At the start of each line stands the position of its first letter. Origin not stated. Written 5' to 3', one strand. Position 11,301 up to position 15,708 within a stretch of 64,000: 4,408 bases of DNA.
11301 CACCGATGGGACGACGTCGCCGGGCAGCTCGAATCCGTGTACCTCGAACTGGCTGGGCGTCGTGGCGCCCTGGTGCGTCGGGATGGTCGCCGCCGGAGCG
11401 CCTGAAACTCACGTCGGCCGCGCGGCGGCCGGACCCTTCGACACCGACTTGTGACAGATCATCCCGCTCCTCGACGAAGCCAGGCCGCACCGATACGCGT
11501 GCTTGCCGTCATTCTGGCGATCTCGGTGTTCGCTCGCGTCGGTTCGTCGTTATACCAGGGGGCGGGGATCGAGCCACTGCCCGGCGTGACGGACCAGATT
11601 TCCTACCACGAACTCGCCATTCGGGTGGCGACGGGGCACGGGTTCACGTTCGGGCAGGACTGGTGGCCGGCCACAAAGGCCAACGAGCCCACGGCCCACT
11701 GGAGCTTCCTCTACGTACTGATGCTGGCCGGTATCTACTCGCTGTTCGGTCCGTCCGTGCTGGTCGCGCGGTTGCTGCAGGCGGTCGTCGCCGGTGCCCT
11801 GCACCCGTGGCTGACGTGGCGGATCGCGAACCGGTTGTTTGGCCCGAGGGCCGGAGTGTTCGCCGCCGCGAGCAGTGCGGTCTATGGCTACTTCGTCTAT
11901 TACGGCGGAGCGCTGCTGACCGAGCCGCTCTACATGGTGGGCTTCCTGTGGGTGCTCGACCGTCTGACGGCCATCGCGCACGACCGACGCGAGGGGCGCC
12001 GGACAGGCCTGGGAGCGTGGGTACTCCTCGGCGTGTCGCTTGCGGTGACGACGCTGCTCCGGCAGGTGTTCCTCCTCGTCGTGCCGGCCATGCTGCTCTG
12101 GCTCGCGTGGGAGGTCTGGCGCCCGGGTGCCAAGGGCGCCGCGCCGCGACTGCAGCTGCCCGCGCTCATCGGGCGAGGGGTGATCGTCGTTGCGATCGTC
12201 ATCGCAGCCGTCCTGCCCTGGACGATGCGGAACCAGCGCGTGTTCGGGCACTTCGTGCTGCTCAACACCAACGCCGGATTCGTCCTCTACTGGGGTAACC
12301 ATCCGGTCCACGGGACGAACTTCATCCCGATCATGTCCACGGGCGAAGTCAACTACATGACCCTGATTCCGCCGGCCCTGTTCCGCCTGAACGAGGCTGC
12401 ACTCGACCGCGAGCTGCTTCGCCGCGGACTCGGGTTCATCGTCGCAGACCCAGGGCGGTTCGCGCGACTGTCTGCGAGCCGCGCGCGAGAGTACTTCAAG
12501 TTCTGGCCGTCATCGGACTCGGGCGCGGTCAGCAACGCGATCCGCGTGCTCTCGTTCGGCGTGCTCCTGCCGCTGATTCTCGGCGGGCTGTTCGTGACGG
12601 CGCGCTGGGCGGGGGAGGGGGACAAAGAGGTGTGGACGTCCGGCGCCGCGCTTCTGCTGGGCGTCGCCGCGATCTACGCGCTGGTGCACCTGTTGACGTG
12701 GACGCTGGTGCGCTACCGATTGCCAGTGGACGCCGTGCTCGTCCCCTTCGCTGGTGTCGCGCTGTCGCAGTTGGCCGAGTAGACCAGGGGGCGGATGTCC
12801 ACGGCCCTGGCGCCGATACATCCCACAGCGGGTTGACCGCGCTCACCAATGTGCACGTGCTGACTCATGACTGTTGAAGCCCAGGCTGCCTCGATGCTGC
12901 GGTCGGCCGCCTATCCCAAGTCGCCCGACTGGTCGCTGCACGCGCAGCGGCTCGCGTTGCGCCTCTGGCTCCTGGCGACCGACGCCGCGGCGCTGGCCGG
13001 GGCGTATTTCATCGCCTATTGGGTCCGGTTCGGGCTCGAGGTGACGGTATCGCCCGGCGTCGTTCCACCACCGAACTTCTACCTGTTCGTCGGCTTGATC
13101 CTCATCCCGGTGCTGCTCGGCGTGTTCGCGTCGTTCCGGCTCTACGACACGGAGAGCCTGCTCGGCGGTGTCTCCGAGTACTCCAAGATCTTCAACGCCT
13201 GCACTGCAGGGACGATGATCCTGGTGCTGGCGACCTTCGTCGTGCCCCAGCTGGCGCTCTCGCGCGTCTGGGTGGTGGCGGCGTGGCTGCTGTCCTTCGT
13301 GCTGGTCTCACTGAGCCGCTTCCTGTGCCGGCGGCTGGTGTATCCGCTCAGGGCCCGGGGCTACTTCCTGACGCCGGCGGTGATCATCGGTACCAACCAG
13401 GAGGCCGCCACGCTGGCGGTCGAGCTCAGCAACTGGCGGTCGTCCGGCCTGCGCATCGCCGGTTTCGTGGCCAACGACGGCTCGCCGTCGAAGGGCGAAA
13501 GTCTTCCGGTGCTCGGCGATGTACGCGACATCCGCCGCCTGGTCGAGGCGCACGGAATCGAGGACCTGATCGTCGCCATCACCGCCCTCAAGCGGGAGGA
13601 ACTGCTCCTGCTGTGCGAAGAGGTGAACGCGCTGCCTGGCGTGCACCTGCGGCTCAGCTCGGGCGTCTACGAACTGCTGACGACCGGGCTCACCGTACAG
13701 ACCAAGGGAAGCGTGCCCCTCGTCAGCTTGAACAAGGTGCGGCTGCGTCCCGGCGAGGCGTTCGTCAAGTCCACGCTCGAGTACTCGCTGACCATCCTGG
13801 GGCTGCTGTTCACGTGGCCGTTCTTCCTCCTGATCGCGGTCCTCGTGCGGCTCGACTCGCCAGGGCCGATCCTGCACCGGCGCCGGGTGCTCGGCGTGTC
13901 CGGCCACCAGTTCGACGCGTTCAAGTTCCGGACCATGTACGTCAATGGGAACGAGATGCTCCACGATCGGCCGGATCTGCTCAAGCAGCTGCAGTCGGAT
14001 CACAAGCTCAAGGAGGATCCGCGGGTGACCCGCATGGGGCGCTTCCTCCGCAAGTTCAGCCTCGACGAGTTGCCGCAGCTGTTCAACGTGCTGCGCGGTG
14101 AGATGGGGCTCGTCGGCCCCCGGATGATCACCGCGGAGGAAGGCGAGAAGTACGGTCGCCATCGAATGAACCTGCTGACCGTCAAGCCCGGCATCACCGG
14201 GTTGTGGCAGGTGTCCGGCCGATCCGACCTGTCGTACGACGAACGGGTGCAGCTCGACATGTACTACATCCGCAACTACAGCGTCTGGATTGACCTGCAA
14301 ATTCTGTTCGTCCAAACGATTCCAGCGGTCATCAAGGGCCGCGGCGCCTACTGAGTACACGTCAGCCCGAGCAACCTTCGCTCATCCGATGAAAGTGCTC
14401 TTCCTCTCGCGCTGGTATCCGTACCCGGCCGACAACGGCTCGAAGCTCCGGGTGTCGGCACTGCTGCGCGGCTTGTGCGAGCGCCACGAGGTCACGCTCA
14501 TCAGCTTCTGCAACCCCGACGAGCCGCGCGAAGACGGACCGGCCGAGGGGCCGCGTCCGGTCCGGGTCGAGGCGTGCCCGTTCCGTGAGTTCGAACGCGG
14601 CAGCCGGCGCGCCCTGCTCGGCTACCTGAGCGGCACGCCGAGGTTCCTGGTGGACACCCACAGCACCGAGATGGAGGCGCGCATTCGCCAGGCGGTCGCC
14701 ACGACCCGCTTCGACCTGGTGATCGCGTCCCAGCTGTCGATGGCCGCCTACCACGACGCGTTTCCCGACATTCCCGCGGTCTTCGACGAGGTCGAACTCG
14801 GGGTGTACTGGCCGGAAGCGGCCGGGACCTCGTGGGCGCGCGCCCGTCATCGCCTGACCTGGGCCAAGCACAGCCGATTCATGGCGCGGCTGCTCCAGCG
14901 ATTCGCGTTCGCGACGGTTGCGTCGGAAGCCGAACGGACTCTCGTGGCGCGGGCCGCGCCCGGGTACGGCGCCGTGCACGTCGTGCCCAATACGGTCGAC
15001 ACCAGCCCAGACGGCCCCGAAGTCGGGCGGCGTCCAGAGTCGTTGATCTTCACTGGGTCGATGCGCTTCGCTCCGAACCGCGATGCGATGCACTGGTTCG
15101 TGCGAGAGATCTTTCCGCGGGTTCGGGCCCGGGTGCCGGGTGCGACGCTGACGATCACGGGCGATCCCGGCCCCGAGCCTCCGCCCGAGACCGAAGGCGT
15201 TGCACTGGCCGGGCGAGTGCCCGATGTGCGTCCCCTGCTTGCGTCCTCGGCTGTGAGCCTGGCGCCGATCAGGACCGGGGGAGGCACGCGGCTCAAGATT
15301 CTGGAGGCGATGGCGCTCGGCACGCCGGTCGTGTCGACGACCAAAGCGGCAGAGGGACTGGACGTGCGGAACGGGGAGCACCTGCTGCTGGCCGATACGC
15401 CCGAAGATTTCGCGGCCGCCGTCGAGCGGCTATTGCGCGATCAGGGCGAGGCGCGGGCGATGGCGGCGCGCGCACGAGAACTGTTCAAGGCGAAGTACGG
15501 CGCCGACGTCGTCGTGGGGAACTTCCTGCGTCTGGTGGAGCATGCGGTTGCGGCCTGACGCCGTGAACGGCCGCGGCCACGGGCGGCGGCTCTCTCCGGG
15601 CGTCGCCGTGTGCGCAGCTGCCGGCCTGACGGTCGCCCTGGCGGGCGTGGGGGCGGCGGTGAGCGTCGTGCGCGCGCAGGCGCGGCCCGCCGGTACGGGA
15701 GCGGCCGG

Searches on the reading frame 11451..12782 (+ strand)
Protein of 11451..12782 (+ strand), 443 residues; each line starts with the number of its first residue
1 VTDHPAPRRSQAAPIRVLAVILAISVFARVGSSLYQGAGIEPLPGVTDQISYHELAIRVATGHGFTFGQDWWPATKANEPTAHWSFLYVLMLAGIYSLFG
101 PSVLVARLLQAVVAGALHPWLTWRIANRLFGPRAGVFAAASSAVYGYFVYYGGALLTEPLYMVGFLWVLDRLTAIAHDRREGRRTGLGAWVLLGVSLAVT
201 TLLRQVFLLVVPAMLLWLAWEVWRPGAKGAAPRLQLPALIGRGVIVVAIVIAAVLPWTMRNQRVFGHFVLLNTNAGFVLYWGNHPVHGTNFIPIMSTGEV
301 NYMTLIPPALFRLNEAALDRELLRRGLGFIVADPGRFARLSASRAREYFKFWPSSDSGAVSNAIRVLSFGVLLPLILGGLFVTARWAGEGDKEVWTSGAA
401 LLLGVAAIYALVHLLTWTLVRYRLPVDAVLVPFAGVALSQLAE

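Call 5: search_protein_families(library=pfam, proteins=[window:11451-12782:+], max_evalue=0.0001)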
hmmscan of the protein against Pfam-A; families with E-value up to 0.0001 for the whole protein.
window:11451-12782:+ (443 aa): 1 family
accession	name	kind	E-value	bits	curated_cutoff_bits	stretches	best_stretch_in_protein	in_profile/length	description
PF13231.12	PMT_2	-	9.1e-10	39.4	26.1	1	88-257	6-160/160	Dolichyl-phosphate-mannose-protein mannosyltransferase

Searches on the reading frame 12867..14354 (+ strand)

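Call 5: search_protein_families(library=pfam, proteins=[window:12867-14354:+], max_evalue=0.0001)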
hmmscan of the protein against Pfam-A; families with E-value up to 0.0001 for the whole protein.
window:12867-14354:+ (495 aa): 2 families
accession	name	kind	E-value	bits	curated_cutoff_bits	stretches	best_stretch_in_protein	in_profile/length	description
PF02397.22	Bac_transf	-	2e-57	194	27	1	301-489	1-178/179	Bacterial sugar transferase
PF13727.12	CoA_binding_3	-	1.8e-13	51.4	25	1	92-255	5-166/175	CoA-binding domain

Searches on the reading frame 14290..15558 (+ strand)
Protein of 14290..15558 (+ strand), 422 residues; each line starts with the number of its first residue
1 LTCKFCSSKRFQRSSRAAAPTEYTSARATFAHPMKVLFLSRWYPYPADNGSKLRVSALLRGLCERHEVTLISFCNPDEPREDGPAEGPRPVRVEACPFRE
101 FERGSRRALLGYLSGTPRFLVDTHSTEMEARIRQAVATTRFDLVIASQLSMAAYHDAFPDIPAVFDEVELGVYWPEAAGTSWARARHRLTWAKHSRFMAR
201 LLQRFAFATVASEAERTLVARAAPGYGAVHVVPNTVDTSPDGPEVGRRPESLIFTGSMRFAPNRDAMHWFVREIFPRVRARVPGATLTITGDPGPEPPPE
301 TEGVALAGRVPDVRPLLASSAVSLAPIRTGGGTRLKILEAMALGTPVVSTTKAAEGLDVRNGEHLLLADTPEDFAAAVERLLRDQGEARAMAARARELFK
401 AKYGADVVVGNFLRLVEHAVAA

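Call 6: search_protein_families(library=pfam, proteins=[window:14290-15558:+], max_evalue=0.0001)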
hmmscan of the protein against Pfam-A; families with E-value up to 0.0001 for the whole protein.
window:14290-15558:+ (422 aa): 5 families
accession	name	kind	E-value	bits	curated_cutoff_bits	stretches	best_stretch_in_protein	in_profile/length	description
PF13692.12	Glyco_trans_1_4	-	2.3e-26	93.2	27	1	251-384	3-142/142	Glycosyl transferases group 1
PF13524.12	Glyco_trans_1_2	-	2.9e-13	50.4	25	1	273-408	4-138/144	Glycosyl transferase-like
PF13579.12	Glyco_trans_4_4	-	7.7e-10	39.8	29.7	1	50-234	2-157/158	Glycosyl transferase 4-like domain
PF00534.26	Glycos_transf_1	-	6.6e-09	36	26.4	1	304-397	75-171/172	Glycosyl transferases group 1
PF13439.12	Glyco_transf_4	-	1.4e-06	28.9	28.5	1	52-239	5-169/170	Glycosyltransferase Family 4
